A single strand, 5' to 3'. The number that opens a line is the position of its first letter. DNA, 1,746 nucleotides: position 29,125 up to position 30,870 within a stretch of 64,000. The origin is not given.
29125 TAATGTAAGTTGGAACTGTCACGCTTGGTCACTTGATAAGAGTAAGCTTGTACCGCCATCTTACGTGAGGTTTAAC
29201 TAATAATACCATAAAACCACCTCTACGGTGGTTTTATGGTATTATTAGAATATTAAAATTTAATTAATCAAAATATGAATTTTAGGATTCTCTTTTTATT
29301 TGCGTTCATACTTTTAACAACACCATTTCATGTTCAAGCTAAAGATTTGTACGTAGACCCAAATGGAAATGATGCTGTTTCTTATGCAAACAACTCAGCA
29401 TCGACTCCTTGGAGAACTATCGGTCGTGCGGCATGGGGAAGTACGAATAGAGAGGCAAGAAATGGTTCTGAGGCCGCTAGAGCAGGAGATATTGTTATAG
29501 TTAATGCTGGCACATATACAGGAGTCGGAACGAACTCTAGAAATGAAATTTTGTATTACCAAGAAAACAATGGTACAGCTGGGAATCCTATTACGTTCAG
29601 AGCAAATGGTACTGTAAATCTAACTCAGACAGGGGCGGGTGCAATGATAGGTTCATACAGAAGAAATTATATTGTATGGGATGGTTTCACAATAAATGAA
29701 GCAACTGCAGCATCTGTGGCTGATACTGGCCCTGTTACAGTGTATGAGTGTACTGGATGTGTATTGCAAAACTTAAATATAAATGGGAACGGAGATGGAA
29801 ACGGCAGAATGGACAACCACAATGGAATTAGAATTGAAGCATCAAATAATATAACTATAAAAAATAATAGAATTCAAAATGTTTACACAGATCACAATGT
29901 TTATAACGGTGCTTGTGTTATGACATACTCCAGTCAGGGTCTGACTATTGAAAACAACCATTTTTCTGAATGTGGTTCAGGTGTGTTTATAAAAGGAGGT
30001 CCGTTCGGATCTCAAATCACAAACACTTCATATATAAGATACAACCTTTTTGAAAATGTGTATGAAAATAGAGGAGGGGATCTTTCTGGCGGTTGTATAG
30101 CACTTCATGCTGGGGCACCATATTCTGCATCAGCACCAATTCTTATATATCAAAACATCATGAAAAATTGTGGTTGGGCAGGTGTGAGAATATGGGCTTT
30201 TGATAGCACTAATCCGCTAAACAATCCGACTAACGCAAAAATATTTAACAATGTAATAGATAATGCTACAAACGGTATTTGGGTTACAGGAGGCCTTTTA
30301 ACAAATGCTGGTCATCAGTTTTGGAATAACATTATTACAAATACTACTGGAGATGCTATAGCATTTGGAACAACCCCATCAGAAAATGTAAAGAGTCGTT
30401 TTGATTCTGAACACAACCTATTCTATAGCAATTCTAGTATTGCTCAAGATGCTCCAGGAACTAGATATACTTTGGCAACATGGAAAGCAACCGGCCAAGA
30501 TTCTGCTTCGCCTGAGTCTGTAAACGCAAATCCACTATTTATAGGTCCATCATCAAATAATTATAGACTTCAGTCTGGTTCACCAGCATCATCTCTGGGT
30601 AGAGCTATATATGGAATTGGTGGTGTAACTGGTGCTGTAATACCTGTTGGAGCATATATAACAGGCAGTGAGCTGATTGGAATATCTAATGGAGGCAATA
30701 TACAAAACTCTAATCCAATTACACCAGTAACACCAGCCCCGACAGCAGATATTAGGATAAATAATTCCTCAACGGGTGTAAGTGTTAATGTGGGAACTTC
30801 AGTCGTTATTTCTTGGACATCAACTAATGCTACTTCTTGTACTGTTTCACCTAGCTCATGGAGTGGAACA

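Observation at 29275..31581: Secreted beta-helix / PKD / SH3b surface protein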

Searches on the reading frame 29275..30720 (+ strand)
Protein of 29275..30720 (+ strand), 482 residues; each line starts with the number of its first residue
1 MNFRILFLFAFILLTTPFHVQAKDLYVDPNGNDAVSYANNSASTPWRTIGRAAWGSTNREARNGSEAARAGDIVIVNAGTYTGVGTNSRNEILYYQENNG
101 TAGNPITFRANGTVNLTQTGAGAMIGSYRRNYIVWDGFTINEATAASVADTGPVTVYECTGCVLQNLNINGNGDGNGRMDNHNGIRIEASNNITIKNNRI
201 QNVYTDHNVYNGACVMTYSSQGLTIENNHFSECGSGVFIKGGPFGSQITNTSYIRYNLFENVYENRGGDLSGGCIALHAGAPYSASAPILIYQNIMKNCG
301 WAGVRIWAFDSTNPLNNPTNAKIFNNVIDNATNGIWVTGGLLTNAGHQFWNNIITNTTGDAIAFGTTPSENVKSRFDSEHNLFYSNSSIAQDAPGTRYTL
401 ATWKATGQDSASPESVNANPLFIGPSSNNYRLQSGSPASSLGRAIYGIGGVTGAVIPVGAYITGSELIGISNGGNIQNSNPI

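Call 13: search_solved_structures(query=A1, max_evalue=10, show_alignments=3)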
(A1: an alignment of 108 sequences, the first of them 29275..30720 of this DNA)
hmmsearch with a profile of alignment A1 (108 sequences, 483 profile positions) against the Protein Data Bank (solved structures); distinct sequences matched with E-value up to 10: 5.
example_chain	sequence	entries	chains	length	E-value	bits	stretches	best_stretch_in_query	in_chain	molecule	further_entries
9rx2_A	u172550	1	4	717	5.8e-14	54.9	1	222-443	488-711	Parallel beta-helix repeat protein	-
7o0y_A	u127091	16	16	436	7e-06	28.2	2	169-260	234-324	Probable ABC transporter binding protein NosD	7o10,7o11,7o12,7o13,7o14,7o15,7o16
3vst_A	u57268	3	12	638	2.2e-05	26.6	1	198-353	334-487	Xylosidase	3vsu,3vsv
3jur_A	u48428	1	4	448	0.00026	23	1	199-361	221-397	Exo-poly-alpha-D-galacturonosidase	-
5olq_A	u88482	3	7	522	0.0026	19.7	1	69-114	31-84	Rhamnogalacturonan lyase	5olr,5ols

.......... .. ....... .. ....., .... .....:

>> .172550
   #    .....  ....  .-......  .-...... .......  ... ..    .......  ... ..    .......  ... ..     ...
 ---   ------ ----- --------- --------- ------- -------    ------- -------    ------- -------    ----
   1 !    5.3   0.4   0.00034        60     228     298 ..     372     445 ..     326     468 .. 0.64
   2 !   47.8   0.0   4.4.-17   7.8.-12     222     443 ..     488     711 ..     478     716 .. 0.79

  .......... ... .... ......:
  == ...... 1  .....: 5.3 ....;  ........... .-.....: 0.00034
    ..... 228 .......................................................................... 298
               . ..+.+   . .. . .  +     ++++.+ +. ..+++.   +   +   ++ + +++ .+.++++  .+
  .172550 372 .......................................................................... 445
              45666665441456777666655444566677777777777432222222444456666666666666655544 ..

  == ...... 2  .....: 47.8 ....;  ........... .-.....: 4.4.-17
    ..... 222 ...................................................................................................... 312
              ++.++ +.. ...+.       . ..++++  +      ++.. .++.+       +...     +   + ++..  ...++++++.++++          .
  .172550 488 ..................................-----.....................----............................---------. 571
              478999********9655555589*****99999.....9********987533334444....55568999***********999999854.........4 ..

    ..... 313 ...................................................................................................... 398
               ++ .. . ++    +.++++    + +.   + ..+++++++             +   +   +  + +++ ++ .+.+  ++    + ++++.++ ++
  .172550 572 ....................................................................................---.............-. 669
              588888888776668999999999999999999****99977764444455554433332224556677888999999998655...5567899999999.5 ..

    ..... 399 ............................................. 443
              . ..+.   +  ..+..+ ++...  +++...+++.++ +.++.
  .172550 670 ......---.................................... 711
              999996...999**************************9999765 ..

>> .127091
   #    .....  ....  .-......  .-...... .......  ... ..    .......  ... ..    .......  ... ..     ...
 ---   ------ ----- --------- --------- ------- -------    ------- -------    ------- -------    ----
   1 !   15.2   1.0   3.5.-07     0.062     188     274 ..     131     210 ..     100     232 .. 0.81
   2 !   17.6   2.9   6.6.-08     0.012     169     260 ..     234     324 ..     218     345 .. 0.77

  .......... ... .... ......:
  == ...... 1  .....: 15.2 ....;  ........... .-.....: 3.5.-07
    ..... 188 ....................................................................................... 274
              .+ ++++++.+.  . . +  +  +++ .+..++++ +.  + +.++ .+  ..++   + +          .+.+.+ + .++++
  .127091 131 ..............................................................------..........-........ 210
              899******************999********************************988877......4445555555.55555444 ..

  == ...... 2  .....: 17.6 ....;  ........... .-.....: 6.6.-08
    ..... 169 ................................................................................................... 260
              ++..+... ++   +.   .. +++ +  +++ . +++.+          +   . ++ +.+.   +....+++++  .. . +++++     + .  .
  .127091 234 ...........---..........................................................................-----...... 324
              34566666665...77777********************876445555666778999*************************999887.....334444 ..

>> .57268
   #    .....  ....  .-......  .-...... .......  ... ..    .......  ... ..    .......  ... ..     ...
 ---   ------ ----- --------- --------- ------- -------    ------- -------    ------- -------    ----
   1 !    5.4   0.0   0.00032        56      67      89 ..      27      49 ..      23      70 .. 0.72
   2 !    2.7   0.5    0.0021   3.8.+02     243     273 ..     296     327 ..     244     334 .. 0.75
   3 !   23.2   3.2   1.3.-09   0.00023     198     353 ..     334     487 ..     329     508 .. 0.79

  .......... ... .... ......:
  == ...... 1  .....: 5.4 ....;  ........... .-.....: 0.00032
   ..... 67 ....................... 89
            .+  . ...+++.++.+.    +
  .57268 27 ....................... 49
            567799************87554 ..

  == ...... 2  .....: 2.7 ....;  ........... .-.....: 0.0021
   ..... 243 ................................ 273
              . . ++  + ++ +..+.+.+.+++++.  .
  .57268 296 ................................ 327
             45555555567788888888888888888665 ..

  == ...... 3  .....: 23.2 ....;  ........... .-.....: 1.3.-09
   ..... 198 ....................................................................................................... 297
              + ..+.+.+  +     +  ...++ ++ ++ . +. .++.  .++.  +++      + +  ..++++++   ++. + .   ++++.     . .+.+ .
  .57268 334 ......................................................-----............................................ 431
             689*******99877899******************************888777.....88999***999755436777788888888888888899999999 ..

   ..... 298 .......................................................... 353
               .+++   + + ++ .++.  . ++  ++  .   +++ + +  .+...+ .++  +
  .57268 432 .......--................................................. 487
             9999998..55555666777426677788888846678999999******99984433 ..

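Call 20: predict_structure(alignment_id=A1)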
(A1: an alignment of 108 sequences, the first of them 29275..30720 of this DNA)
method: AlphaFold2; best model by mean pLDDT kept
length: 482 residues; sequences in the alignment: 108
mean_pLDDT: 94.5   pTM: 0.93
mean pLDDT of the five models: 94.5, 94.3, 94.2, 94.0, 93.8
residues with pLDDT >= 90: 430; 70-90: 40; 50-70: 3; < 50: 9
segments of 3 or more residues with pLDDT < 50: 474-482
pLDDT, mean of each block of 10 residues (from residue 1): 84 81 96 98 98 96 97 98 95 97 98 97 98 98 95 97 98 87 97 98 96 97 98 97 83 98 94 94 95 98 96 93 99 97 97 98 93 97 97 94 97 98 95 98 98 98 95 51 37
secondary structure, 60 per line:
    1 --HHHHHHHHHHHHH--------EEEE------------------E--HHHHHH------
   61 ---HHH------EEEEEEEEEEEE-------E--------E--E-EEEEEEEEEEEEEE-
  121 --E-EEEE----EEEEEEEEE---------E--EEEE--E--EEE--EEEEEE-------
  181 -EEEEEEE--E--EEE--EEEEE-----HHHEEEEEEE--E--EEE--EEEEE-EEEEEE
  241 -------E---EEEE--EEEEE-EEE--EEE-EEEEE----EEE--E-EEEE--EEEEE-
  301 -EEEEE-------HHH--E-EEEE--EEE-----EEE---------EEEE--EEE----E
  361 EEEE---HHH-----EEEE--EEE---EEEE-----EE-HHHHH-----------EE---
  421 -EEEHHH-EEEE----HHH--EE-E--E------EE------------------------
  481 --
elements in order: H3-15 E24-27 H49-54 E73-84 E106-119 E125-128 E133-141 E154-157 E163-165 E168-173 E182-188 E194-196 E199-203 E212-218 E224-226 E229-233 E235-240 E252-255 E258-262 E264-266 E269-271 E273-277 E282-284 E289-292 E295-299 E302-306 E321-324 E327-329 E335-337 E347-350 E353-355 E360-364 E376-379 E382-384 E388-391 H400-404 E422-424 E429-432

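Call 27: search_protein_families(library=pfam, proteins=[window:29275-30720:+], max_evalue=0.1)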
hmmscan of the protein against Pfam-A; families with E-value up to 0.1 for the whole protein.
window:29275-30720:+ (482 aa): 1 family
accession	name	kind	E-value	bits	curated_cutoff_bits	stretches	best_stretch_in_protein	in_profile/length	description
PF05048.19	NosD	-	0.093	12.6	23.6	1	87-261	36-172/212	Periplasmic copper-binding protein (NosD)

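Call 56: search_solved_structures(query=A1, max_evalue=10, show_alignments=5)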
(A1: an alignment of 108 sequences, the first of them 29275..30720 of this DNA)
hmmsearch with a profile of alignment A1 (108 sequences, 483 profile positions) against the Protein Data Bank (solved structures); distinct sequences matched with E-value up to 10: 5.
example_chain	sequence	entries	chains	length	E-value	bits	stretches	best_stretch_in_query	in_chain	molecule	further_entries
9rx2_A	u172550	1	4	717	5.8e-14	54.9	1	222-443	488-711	Parallel beta-helix repeat protein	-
7o0y_A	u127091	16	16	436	7e-06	28.2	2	169-260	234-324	Probable ABC transporter binding protein NosD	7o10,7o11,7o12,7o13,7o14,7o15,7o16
3vst_A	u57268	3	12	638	2.2e-05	26.6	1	198-353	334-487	Xylosidase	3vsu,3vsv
3jur_A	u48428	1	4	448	0.00026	23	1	199-361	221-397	Exo-poly-alpha-D-galacturonosidase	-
5olq_A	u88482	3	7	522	0.0026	19.7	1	69-114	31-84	Rhamnogalacturonan lyase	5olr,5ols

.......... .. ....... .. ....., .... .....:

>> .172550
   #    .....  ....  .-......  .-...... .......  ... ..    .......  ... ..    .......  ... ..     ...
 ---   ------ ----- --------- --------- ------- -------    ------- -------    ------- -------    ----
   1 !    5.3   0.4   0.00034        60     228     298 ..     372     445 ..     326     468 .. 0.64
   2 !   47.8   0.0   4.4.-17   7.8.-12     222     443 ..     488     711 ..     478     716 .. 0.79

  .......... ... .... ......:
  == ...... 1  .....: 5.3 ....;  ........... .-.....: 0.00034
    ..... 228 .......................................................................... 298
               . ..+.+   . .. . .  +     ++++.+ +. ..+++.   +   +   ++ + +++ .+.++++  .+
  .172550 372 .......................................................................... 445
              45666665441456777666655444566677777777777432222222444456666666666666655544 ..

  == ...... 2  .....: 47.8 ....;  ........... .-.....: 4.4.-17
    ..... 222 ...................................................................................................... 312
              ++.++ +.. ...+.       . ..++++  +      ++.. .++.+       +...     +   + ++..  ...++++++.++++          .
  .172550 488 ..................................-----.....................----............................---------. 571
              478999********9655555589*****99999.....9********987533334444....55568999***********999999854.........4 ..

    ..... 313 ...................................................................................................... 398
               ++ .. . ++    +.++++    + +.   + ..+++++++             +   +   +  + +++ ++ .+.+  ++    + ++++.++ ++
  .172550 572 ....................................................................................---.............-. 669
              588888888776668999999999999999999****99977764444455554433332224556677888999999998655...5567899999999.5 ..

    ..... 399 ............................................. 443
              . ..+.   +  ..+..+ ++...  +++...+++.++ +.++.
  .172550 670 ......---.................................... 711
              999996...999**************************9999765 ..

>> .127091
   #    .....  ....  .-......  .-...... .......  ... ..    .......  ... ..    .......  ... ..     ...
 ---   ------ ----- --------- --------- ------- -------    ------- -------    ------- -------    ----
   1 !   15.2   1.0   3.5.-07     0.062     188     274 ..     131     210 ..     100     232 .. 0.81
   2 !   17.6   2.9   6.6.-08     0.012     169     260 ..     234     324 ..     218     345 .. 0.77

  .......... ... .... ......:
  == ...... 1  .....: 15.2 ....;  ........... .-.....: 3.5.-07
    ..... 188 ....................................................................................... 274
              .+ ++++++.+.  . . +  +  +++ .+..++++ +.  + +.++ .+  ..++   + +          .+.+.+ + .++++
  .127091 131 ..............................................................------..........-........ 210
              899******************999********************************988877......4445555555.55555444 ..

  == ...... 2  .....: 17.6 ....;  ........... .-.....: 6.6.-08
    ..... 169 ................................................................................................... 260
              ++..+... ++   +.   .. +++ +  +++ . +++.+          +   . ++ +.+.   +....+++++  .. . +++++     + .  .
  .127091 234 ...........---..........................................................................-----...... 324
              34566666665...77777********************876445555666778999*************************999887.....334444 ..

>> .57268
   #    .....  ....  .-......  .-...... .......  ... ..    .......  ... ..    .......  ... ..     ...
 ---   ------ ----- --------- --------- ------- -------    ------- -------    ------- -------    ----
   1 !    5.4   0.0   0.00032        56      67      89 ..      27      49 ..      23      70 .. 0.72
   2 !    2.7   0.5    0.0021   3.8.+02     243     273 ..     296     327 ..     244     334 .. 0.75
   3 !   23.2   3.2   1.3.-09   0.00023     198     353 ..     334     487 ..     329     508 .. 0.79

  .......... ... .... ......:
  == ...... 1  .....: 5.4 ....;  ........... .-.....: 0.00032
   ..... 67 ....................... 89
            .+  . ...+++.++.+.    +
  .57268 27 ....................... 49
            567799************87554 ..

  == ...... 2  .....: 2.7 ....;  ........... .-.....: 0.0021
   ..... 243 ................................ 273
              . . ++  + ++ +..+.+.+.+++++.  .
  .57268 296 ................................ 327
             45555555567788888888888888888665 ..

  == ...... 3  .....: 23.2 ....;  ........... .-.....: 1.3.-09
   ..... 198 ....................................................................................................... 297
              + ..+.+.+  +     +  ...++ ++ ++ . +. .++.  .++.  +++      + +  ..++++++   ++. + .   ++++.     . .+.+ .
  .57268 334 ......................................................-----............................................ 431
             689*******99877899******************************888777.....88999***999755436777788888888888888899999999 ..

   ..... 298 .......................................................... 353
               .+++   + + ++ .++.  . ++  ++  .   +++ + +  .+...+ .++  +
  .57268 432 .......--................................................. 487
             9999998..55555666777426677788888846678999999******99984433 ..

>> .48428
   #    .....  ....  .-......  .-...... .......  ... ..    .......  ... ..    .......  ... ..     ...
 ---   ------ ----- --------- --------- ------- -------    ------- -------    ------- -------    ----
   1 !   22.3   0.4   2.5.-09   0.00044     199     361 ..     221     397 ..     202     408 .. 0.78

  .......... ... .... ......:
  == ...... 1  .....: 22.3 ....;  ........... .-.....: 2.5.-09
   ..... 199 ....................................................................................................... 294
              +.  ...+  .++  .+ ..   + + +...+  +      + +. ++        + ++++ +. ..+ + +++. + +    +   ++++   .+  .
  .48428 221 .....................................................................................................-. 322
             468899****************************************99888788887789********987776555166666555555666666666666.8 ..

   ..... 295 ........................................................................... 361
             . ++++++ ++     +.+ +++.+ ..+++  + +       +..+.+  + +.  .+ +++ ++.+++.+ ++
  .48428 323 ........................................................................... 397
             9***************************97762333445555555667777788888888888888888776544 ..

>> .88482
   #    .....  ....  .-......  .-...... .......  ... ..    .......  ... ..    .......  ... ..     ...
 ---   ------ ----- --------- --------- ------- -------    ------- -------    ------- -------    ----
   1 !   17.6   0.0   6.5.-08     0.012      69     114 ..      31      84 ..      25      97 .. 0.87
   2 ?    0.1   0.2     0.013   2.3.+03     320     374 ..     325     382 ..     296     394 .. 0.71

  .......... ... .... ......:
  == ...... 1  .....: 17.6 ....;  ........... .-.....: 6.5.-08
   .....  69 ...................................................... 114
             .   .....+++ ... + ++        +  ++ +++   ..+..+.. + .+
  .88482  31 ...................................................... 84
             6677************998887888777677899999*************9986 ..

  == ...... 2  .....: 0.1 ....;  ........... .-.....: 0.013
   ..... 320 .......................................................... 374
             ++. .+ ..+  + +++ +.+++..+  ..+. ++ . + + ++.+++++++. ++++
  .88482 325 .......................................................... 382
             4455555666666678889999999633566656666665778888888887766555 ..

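Call 58: search_protein_representatives(alignment_id=A1)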
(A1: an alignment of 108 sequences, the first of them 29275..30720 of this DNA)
Query: 108 sequences, 483 profile positions. Proteins with E-value up to 0.001 (for the whole library): 27261; up to 1e-10: 7293; up to 1e-30: 1097. The best 150 are listed.
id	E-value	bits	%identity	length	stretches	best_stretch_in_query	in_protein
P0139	1.2e-232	789.3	-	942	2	4-465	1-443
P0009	1.3e-202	690.2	-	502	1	6-482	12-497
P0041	1.5e-188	643.9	-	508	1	4-482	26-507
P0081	5.2e-187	638.8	-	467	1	8-467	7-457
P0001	1.7e-185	633.8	-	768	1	7-471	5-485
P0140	4.5e-185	632.4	-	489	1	5-481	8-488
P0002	2.9e-184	629.7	-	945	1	8-478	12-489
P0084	5.6e-181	618.9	-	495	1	12-482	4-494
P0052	1.3e-179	614.4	-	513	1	4-481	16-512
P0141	5.0e-179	612.4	-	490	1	8-481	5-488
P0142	3.2e-175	599.9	-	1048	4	150-465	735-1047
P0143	1.4e-173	594.5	-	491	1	8-482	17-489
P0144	3.5e-173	593.2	-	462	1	10-465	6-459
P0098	1.0e-169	581.7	-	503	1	8-482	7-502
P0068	1.0e-168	578.5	-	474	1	7-482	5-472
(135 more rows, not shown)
